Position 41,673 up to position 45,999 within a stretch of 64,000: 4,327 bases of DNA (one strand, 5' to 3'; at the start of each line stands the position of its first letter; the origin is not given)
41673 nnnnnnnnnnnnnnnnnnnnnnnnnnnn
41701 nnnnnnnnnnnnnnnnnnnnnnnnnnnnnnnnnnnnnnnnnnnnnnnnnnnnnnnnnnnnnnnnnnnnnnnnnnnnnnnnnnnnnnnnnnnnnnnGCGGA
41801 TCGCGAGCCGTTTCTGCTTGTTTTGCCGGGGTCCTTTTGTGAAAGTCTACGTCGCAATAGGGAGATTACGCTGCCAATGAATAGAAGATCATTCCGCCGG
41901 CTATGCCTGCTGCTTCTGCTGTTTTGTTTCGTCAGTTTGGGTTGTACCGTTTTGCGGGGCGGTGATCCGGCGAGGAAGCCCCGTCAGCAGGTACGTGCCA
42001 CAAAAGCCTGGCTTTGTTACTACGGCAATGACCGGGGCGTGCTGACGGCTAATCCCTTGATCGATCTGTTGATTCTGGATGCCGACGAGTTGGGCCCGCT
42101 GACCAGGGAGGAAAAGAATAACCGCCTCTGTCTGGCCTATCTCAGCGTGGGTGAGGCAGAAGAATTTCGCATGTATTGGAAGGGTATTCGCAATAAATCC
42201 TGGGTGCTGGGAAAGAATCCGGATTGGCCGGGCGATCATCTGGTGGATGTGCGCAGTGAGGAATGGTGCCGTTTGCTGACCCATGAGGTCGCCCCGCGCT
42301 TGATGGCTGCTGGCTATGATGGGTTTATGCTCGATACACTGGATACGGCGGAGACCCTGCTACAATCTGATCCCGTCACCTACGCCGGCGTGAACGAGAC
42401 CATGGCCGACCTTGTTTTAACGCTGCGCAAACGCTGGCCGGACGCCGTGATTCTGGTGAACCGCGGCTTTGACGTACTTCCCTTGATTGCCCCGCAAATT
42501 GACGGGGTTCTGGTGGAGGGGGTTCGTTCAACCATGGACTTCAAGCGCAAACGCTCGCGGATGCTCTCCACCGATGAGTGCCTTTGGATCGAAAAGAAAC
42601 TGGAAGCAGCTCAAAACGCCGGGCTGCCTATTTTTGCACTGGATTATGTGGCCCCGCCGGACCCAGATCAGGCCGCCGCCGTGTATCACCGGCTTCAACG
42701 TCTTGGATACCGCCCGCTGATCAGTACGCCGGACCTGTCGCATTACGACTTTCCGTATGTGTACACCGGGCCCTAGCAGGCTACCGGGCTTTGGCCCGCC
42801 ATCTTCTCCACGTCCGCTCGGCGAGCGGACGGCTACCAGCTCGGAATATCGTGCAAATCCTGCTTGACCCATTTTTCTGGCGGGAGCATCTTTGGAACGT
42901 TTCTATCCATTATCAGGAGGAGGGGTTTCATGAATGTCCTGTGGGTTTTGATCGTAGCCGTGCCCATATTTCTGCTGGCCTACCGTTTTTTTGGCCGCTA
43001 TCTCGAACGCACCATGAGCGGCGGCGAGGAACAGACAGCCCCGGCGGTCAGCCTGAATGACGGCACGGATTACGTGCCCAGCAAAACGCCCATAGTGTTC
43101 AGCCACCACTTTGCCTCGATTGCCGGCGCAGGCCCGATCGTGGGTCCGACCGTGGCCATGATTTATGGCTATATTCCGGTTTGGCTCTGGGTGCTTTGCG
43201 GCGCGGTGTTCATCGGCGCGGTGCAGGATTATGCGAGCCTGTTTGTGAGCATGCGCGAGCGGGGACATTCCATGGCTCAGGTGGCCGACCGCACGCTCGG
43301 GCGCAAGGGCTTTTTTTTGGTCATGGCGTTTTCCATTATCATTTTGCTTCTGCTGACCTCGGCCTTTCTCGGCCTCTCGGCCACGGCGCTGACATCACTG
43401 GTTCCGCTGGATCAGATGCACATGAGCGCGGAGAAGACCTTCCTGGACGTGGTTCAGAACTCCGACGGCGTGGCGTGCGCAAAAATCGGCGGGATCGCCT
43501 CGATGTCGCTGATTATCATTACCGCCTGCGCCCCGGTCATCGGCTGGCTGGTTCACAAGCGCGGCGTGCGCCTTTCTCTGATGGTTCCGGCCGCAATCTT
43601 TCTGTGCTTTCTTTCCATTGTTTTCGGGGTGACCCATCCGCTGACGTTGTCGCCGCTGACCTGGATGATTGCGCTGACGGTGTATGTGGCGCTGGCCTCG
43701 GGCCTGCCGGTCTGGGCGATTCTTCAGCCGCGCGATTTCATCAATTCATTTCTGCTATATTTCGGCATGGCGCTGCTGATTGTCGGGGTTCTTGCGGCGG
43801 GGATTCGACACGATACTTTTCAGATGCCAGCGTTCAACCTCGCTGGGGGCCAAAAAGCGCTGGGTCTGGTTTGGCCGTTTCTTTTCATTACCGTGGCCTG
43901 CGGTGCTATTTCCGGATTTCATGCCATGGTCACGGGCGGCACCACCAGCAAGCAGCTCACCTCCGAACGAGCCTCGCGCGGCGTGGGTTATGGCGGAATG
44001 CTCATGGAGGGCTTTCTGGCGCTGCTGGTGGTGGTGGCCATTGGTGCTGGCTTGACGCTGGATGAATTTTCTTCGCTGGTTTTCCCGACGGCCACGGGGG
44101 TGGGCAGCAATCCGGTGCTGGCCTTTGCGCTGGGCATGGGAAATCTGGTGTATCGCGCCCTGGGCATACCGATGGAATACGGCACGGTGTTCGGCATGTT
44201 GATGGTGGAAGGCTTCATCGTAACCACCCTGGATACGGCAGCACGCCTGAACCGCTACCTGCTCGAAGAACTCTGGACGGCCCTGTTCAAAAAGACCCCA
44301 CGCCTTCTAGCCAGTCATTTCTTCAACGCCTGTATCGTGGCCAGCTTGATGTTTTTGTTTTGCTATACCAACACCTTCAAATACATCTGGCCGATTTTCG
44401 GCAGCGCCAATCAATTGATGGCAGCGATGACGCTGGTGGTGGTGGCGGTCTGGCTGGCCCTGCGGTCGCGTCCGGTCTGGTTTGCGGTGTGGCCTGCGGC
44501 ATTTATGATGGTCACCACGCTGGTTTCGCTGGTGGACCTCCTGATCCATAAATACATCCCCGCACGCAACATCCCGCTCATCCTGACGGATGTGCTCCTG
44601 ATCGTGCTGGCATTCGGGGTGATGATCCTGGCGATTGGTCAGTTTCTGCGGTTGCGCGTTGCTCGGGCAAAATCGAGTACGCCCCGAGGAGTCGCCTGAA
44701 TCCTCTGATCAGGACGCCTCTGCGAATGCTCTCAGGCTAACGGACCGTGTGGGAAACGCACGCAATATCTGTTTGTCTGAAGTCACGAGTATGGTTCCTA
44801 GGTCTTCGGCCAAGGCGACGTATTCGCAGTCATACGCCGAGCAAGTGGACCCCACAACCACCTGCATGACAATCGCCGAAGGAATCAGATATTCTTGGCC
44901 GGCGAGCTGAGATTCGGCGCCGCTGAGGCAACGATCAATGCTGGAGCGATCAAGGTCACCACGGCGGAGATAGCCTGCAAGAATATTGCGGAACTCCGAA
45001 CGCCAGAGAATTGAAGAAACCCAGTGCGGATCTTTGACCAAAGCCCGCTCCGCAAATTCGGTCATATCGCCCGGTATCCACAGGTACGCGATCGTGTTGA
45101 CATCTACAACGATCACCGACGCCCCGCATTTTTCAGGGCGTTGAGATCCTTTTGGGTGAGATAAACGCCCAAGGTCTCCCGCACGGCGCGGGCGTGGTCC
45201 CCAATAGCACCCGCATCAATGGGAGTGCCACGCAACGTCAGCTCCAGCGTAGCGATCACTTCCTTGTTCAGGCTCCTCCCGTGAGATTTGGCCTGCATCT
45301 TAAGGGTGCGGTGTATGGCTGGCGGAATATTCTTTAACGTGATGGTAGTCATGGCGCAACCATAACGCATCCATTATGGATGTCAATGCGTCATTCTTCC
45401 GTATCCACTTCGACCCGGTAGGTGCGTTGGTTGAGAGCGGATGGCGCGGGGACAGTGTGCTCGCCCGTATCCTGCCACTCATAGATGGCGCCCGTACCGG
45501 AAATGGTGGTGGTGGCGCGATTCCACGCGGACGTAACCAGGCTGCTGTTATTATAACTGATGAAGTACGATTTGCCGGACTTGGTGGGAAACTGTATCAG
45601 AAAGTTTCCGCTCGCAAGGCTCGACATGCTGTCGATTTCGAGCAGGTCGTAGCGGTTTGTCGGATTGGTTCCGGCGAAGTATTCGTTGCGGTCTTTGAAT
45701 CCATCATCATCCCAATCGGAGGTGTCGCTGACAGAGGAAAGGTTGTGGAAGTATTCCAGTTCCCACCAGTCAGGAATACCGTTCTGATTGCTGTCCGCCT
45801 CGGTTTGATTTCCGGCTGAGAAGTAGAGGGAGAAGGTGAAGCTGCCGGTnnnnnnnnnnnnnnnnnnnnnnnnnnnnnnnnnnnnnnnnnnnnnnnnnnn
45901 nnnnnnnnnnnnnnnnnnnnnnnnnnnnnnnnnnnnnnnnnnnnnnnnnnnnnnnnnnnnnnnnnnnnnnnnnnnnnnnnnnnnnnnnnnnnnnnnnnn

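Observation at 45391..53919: Giant 2842-aa secreted enzyme combining a GH13 alpha-amylase domain with a GH57/GH38-superfamily-like barrel and TSP3 calcium repeats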

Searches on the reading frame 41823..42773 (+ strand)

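Call 11: search_protein_families(library=pfam, proteins=[window:41823-42773:+], max_evalue=0.001)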
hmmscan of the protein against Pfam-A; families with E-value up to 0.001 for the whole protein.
window:41823-42773:+ (317 aa): 1 family
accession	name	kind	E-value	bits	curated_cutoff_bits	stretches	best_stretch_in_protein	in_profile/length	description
PF03537.19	Glyco_hydro_114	-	7.4e-17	61.8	27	1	96-305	35-227/231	Glycoside-hydrolase family GH114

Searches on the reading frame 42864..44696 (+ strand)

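Call 11: search_protein_families(library=pfam, proteins=[window:42864-44696:+], max_evalue=0.001)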
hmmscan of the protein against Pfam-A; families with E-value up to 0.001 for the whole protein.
window:42864-44696:+ (611 aa): 1 family
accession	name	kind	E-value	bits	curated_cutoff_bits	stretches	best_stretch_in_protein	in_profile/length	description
PF02554.20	CstA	-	3.8e-134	448.9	27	2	24-394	1-352/560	Carbon starvation protein CstA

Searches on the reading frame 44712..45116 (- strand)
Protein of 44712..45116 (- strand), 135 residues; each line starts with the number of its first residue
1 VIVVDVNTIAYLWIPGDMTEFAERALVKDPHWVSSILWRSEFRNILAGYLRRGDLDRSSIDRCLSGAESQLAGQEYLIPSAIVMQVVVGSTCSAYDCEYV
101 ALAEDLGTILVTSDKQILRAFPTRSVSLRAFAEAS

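Call 11: search_protein_families(library=pfam, proteins=[window:44712-45116:-], max_evalue=0.001)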
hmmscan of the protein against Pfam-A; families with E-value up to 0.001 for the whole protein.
window:44712-45116:- (135 aa): 1 family
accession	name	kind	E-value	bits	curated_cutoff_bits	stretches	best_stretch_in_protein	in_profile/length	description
PF01850.27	PIN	-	0.00014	22.9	23.6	1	2-119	1-116/120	PIN domain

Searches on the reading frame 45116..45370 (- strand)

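Call 11: search_protein_families(library=pfam, proteins=[window:45116-45370:-], max_evalue=0.001)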
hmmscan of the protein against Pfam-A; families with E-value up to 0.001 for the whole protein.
window:45116-45370:- (85 aa): 3 families
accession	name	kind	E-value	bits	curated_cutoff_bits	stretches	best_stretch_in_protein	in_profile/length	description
PF22513.2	FitA-like_RHH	-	1.3e-11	44.7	27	1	9-43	2-36/39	Antitoxin FitA-like, ribbon-helix-helix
PF05534.18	HicB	-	0.00016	21.9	21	1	15-40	24-49/51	HicB family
PF03869.20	Arc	-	0.00036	20.7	20.4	1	19-46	15-42/50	Arc-like DNA binding domain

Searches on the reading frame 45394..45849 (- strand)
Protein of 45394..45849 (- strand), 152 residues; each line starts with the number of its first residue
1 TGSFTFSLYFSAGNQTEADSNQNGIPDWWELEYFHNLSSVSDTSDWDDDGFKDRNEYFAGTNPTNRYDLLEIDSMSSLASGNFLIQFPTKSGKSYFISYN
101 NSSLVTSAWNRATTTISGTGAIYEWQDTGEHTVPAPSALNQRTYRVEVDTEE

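Call 17: search_protein_families(library=pfam, proteins=[window:45394-45849:-], max_evalue=1)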
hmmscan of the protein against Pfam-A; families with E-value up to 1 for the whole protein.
window:45394-45849:- (152 aa): 2 families
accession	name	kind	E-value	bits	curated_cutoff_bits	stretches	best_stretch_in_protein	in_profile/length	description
PF18884.5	TSP3_bac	-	0.012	15.9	25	1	47-65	3-21/22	Bacterial TSP3 repeat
PF18540.6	DUF5626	-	0.15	12.9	26.7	1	73-119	29-77/120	Domain of unknown function (DUF5626)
